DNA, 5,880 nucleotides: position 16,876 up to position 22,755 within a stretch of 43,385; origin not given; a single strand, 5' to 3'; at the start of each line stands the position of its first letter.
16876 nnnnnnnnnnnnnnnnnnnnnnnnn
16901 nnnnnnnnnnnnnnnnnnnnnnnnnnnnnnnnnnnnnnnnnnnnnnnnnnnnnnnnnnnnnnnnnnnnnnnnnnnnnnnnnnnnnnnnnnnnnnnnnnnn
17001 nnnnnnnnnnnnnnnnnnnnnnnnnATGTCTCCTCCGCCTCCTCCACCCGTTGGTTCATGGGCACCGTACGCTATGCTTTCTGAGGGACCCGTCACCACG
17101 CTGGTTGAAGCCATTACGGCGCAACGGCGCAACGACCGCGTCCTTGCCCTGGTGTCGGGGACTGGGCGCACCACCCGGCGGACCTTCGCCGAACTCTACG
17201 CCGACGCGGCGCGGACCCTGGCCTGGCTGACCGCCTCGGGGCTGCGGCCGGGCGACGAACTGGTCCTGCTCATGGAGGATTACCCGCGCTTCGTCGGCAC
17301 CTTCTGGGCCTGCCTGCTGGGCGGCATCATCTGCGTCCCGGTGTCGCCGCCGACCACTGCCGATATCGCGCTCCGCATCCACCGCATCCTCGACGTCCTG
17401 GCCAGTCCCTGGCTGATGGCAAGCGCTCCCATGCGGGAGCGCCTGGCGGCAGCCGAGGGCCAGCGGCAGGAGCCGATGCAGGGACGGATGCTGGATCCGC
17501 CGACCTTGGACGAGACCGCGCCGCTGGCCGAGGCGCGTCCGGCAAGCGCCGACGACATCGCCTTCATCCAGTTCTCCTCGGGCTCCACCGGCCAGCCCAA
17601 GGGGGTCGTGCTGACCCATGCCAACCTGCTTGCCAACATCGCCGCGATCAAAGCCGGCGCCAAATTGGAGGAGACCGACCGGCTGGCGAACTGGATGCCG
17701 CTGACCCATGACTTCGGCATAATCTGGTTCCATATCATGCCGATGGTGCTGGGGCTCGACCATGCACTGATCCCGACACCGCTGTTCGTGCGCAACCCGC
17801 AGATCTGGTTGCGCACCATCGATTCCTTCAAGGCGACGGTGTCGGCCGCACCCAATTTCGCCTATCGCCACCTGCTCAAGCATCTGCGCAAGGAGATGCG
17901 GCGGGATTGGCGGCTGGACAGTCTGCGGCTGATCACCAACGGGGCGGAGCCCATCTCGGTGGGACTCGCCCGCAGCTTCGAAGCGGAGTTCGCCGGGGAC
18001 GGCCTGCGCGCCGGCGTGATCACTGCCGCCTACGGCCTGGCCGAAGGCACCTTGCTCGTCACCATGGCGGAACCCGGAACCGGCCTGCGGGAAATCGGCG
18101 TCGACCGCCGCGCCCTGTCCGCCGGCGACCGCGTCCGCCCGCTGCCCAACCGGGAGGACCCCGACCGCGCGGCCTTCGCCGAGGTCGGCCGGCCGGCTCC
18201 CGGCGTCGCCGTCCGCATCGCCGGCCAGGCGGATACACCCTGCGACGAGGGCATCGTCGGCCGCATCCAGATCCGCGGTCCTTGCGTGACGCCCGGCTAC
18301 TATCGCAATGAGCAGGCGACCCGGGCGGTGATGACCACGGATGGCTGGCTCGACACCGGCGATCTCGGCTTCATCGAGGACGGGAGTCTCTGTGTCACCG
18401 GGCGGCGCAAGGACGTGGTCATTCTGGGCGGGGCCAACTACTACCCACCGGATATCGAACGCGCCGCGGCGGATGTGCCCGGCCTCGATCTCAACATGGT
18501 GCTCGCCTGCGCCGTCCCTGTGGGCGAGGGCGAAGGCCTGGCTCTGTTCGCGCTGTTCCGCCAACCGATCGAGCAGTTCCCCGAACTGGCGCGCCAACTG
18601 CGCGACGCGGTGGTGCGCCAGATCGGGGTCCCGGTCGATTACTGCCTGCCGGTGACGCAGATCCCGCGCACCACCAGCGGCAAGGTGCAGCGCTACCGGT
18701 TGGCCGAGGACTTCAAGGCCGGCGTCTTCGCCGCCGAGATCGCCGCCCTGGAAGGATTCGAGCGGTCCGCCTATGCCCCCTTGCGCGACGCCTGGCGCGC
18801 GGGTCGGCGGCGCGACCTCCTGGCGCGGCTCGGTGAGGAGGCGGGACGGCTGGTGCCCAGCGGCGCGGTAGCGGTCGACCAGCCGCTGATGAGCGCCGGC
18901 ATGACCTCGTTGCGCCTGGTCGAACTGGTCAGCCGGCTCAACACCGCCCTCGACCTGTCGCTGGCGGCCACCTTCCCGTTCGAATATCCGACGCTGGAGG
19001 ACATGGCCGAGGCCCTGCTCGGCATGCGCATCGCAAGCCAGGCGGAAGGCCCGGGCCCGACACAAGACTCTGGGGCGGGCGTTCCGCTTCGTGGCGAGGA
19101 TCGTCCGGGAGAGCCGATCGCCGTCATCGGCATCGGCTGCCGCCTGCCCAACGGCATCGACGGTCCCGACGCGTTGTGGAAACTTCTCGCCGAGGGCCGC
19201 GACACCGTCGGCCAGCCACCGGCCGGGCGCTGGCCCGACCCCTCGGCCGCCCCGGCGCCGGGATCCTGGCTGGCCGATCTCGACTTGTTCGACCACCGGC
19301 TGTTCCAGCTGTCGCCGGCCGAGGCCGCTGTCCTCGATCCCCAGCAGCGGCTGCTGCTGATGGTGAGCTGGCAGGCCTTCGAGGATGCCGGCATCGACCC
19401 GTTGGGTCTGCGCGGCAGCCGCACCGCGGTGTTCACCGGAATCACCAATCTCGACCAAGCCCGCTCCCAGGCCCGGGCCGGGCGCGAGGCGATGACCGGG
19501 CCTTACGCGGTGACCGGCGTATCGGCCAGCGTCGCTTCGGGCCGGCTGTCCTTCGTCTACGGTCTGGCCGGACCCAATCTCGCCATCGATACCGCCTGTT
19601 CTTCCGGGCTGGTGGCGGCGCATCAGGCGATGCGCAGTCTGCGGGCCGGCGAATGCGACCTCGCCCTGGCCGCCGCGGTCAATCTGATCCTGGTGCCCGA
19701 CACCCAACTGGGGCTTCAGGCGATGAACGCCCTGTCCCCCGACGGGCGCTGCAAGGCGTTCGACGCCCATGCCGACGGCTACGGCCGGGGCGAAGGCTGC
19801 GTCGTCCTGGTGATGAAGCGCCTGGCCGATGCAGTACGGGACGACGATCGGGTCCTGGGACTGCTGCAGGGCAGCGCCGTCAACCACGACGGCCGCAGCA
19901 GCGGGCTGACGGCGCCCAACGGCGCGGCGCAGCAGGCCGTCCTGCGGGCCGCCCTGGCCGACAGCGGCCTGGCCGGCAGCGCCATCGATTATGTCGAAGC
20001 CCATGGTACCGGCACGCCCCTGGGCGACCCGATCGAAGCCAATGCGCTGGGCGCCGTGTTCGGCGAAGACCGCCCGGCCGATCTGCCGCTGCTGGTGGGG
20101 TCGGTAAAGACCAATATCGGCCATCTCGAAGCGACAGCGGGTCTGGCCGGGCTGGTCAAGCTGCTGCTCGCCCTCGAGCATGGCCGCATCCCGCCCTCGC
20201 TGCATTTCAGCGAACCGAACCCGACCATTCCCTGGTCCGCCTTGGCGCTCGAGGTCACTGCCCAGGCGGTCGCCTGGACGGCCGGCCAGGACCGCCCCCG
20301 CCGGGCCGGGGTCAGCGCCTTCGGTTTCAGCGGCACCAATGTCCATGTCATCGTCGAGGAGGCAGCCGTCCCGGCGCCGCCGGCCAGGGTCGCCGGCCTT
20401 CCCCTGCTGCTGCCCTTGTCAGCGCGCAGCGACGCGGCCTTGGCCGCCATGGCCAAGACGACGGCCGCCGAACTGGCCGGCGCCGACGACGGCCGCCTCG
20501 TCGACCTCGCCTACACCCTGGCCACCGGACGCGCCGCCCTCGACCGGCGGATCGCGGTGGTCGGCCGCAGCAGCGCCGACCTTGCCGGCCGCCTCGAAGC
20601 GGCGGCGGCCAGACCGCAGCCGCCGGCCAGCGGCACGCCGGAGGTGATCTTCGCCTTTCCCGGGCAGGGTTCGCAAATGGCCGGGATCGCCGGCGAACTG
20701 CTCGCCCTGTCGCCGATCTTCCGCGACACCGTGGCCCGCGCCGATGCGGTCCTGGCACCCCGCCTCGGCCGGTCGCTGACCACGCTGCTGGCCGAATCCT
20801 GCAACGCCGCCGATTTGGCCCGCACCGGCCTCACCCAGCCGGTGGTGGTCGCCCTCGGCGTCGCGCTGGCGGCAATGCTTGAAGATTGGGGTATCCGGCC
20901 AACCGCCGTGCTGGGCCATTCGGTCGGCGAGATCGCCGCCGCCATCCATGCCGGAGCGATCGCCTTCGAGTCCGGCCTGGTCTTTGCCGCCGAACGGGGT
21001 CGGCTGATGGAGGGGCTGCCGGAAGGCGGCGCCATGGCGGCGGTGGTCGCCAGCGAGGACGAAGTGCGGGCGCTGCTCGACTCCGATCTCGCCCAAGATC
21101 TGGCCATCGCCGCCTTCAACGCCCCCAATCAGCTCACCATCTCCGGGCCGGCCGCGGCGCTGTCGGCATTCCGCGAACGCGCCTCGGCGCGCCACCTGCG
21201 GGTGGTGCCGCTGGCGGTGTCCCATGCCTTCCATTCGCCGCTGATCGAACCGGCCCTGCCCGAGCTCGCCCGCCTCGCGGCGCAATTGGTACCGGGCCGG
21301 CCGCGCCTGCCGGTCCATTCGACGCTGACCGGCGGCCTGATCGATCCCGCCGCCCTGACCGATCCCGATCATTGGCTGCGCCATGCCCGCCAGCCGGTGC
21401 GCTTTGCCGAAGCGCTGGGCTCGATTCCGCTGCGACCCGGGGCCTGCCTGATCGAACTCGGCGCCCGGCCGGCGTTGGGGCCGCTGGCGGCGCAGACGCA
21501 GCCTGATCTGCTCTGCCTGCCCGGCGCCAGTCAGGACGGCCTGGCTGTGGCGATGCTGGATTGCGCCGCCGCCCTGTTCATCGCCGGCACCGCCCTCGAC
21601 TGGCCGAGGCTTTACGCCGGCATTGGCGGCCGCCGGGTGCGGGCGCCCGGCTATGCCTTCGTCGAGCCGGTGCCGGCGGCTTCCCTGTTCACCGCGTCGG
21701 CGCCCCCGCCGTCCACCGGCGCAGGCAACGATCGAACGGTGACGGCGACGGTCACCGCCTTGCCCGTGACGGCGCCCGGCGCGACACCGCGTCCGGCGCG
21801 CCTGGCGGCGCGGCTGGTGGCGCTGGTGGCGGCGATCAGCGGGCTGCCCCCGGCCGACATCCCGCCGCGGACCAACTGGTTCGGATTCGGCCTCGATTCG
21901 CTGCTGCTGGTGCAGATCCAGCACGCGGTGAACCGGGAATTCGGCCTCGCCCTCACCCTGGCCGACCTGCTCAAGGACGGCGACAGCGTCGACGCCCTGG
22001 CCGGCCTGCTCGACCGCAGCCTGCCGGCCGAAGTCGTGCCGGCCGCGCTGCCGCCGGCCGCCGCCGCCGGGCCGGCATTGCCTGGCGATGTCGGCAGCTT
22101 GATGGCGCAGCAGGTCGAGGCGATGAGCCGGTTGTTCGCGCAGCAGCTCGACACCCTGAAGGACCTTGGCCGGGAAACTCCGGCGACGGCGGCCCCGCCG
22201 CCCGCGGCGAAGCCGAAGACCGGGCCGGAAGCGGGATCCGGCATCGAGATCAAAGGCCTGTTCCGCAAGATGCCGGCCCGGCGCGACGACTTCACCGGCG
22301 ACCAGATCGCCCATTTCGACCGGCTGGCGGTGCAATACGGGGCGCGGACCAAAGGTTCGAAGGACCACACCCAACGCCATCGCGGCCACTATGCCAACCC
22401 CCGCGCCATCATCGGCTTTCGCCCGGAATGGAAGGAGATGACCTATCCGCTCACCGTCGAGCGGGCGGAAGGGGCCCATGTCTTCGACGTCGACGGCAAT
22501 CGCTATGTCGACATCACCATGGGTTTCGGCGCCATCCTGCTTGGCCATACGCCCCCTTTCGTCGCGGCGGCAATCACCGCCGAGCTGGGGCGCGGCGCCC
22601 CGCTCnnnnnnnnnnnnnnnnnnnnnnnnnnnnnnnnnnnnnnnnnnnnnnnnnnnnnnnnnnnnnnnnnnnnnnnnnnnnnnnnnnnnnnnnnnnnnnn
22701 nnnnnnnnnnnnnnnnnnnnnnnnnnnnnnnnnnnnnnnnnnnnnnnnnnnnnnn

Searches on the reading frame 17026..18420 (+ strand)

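Call 39: search_protein_families(library=pfam, proteins=[window:17026-18420:+], max_evalue=0.00001)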
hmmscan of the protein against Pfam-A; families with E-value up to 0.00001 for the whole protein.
window:17026-18420:+ (465 aa): 1 family
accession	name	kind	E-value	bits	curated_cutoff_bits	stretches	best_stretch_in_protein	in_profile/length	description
PF00501.34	AMP-binding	-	4.4e-63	213.8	29.9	1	32-426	5-384/384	AMP-binding enzyme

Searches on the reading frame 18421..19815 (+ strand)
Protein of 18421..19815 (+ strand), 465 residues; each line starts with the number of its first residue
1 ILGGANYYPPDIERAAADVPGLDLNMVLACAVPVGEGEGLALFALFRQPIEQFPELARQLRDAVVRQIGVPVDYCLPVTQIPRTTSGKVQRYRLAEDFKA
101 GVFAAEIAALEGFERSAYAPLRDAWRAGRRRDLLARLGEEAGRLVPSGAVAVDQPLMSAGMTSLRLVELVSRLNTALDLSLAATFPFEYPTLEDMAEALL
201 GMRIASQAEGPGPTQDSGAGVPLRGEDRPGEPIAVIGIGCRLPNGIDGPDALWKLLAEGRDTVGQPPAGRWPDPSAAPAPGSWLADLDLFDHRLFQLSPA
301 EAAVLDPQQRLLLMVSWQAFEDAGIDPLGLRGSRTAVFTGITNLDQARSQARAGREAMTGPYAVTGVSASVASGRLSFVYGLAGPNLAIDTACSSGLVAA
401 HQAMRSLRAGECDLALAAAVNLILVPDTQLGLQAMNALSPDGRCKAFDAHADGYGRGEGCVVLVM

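Call 39: search_protein_families(library=pfam, proteins=[window:18421-19815:+], max_evalue=0.00001)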
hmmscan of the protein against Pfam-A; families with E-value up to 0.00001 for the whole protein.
window:18421-19815:+ (465 aa): 2 families
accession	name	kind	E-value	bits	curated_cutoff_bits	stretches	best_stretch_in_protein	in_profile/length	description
PF00109.32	ketoacyl-synt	-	1.6e-74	251.2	20.8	1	231-465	2-246/252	Beta-ketoacyl synthase, N-terminal domain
PF00550.31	PP-binding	-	2.9e-09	37.5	20.8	1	133-199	3-67/67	Phosphopantetheine attachment site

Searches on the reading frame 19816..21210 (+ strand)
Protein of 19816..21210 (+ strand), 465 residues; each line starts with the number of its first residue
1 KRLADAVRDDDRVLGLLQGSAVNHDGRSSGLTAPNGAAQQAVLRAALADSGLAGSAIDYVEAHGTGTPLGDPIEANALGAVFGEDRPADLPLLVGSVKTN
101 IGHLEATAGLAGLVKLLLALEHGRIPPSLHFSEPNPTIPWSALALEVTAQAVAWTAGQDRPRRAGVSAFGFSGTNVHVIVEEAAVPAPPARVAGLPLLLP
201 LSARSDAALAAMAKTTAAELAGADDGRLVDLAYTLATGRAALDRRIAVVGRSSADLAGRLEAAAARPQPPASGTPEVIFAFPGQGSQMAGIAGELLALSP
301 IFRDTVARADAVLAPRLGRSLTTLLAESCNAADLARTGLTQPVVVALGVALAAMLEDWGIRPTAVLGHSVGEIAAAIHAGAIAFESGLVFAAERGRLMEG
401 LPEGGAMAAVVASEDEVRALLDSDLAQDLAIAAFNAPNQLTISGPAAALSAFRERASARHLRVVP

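Call 39: search_protein_families(library=pfam, proteins=[window:19816-21210:+], max_evalue=0.00001)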
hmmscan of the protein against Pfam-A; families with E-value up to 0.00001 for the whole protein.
window:19816-21210:+ (465 aa): 5 families
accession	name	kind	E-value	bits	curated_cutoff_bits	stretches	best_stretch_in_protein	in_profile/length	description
PF02801.28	Ketoacyl-synt_C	-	3.2e-44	150.2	20.8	1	15-131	2-118/119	Beta-ketoacyl synthase, C-terminal domain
PF00698.26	Acyl_transf_1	-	5.2e-38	131.7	32.7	1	279-462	2-180/319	Acyl transferase domain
PF16197.11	KAsynt_C_assoc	-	1.1e-16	61.6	33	1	134-238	1-102/111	Ketoacyl-synthetase C-terminal extension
PF22621.2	CurL-like_PKS_C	-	7.1e-14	52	27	1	198-260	2-64/64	CurL-like, PKS C-terminal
PF22336.2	RhiE-like_linker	-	1.5e-12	47.7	27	1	201-265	2-65/67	RhiE-like, KS-MAT linker domain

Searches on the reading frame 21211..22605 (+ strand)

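Call 39: search_protein_families(library=pfam, proteins=[window:21211-22605:+], max_evalue=0.00001)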
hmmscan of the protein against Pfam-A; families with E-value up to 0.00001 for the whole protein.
window:21211-22605:+ (465 aa): 3 families
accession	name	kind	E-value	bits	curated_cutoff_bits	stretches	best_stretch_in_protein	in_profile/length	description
PF00550.31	PP-binding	-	9e-14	51.9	20.8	1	201-267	2-67/67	Phosphopantetheine attachment site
PF00202.27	Aminotran_3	-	7e-08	32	30.5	1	412-458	9-55/403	Aminotransferase class-III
PF00698.26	Acyl_transf_1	-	4e-06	27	32.7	1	2-74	185-255/319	Acyl transferase domain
